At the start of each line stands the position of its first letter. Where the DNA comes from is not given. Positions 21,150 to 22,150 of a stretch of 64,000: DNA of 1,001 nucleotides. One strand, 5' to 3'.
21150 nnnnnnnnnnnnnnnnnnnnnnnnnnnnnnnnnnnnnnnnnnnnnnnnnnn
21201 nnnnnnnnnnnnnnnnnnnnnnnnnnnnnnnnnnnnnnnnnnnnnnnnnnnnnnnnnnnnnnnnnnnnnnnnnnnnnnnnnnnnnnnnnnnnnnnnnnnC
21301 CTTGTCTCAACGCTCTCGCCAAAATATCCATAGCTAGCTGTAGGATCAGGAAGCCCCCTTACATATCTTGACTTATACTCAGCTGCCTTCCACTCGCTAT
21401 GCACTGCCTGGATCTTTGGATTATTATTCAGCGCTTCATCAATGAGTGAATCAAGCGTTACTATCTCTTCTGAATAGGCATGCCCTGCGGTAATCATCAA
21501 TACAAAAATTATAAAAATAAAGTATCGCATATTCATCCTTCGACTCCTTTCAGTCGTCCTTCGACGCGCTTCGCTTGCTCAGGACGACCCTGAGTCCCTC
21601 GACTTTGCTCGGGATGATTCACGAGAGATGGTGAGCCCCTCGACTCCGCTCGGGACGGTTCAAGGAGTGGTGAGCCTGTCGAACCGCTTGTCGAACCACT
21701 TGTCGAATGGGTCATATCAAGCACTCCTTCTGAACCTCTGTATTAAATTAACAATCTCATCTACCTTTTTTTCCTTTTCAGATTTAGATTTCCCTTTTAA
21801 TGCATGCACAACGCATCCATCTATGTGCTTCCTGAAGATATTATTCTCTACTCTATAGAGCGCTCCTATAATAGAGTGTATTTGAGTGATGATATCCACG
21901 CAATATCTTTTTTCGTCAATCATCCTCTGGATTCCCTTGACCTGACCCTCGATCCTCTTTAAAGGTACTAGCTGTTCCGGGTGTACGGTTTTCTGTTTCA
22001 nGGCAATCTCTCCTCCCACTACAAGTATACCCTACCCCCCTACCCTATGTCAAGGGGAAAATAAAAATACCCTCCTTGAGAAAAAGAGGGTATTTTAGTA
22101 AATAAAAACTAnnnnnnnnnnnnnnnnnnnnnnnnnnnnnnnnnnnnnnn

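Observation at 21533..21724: GC-rich 3 x 41-nt tandem repeat, with possible repeat-peptide ORF, sandwiched between csoR and cusC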

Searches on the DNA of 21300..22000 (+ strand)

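Call 9: search_rna_families(source=window, start=21300, end=22000, threshold=evalue, max_evalue=10, show_alignments=3)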
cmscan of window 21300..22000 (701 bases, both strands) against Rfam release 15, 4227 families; matches with E-value up to 10: 4.
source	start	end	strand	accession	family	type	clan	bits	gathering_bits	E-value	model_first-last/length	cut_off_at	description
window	21779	21845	-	RF02031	tpke11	Gene; sRNA;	-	14.7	43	3.4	1-77/77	no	tpke11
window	21635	21677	-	RF01716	PhotoRC-I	Cis-reg;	-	14.3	45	0.62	1-44/44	no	PhotoRC-I RNA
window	21448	21543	-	RF01424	snoR118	Gene; snRNA; snoRNA; CD-box;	CL00071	13.2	44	8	1-92/92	no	small nucleolar RNA snoR118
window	21892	21929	-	RF00295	snoTBR7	Gene; snRNA; snoRNA; CD-box;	-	13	45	8.2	1-75/75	no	Small nucleolar RNA TBR7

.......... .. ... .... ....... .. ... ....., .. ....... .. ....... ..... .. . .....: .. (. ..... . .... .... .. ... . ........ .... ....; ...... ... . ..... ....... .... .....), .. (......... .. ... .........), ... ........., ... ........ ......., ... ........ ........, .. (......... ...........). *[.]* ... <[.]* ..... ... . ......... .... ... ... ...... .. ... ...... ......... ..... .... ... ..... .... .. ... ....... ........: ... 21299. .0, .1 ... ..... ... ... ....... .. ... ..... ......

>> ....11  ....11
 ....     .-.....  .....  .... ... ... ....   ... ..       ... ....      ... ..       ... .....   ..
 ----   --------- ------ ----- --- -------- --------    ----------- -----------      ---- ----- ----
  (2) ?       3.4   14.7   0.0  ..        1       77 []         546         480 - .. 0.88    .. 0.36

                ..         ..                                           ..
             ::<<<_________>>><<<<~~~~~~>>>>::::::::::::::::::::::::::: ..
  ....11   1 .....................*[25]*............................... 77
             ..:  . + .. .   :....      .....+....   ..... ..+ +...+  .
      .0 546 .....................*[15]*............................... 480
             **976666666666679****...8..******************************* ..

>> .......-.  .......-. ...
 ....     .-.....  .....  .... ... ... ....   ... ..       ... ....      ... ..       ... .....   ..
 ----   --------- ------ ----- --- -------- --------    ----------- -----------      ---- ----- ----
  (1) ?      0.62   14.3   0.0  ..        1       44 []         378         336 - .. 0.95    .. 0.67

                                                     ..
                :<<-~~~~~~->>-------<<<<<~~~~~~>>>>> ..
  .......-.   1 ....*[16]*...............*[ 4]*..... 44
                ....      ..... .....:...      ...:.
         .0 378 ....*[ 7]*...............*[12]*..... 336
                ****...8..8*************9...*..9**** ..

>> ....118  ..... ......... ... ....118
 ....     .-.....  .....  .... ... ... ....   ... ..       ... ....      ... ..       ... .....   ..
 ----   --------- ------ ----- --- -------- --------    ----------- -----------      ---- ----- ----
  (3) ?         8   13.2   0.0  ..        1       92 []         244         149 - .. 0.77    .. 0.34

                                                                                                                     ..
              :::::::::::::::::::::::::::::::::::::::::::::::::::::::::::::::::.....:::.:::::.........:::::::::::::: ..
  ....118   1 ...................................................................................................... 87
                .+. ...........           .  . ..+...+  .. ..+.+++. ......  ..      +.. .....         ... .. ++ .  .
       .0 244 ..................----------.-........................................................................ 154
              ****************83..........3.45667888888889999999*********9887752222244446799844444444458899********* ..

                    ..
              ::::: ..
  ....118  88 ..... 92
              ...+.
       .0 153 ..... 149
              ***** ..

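Call 24: search_dna_similar(query=window:21533-21720:+, collection=plasmids, mode=distant, max_evalue=1)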
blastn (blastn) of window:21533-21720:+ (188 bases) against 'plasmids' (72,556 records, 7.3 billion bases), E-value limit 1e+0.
Records with a match: 2; places in all: 2; records where one place covers at least 80% of the query: 0.
Best place of each record, by identity: 90-95% 1; 80-90% 1.
By first word of the organism name: Caballeronia 1; Microbacterium 1.
By predicted mobility (MOB-suite, as given by PLSDB): mobilizable 1; non-mobilizable 1.
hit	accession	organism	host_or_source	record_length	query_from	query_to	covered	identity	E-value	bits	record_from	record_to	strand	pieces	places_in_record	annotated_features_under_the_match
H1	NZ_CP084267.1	Caballeronia sp. Lep1P3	Leptoglossus zonatus,Cell culture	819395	146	182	20%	86.8%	1e-1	44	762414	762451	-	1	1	aldose 1-epimerase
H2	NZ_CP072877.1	Microbacterium sp. NIBRBAC000506063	cell culture,sludge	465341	27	59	18%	90.9%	1e-2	47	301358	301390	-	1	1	none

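Call 25: search_dna_similar(query=window:21533-21720:+, collection=phages, mode=distant, max_evalue=1)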
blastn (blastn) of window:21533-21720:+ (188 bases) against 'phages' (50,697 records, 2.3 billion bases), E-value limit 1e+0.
Records with a match: 1; places in all: 1; records where one place covers at least 80% of the query: 0.
Best place of each record, by identity: 80-90% 1.
By first word of the organism name: Streptomyces 1.
By host as written in the record: Streptomyces coelicolor 1.
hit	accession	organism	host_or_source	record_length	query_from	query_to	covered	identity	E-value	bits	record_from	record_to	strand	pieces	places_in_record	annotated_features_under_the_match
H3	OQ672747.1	Streptomyces phage phiScoe3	Streptomyces coelicolor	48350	133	163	16%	87.1%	6e-1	39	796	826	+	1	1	hypothetical protein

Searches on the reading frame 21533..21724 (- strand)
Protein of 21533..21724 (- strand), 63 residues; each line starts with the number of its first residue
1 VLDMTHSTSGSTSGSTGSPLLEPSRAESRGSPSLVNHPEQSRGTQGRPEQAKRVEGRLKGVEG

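Call 38: search_protein_families(library=pfam, proteins=[window:21533-21724:-], max_evalue=0.01)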
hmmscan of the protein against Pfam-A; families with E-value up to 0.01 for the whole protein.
window:21533-21724:- (63 aa): 0 families

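Call 63: find_homologous_proteins(query=window:21536-21715:-, max_evalue=10)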
Query seq(60 aa) (60 aa): 1 proteins with E <= 10 among 2 candidates.
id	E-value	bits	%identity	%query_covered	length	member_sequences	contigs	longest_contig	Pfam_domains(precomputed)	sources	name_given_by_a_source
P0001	1.2e+0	27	59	53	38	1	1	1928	-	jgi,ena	-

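Call 65: find_encoding_contigs(protein=P0001, flank=3000)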
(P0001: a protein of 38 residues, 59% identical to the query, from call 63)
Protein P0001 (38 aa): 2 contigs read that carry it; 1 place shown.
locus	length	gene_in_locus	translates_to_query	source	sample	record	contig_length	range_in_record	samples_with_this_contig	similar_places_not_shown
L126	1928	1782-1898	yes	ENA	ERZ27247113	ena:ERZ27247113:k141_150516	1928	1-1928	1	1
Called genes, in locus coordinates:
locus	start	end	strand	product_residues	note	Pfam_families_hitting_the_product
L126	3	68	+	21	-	?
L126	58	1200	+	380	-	PF01053:Cys_Met_Meta_PP, PF00155:Aminotran_1_2 (weak), PF00266:Aminotran_5 (faint)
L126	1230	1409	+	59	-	PF01361:Tautomerase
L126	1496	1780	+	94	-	PF02583:Trns_repr_metal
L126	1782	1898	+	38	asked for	-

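Call 78: search_protein_representatives(alignment_id=A3)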
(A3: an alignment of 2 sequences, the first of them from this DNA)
Query: 2 sequences, 62 profile positions. Proteins with E-value up to 0.001 (for the whole library): 2; up to 1e-10: 1; up to 1e-30: 0. The best 2 are listed.
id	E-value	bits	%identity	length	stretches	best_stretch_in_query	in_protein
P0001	3.6e-13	65.8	-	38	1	1-62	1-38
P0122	1.5e-05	41.3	-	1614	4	10-34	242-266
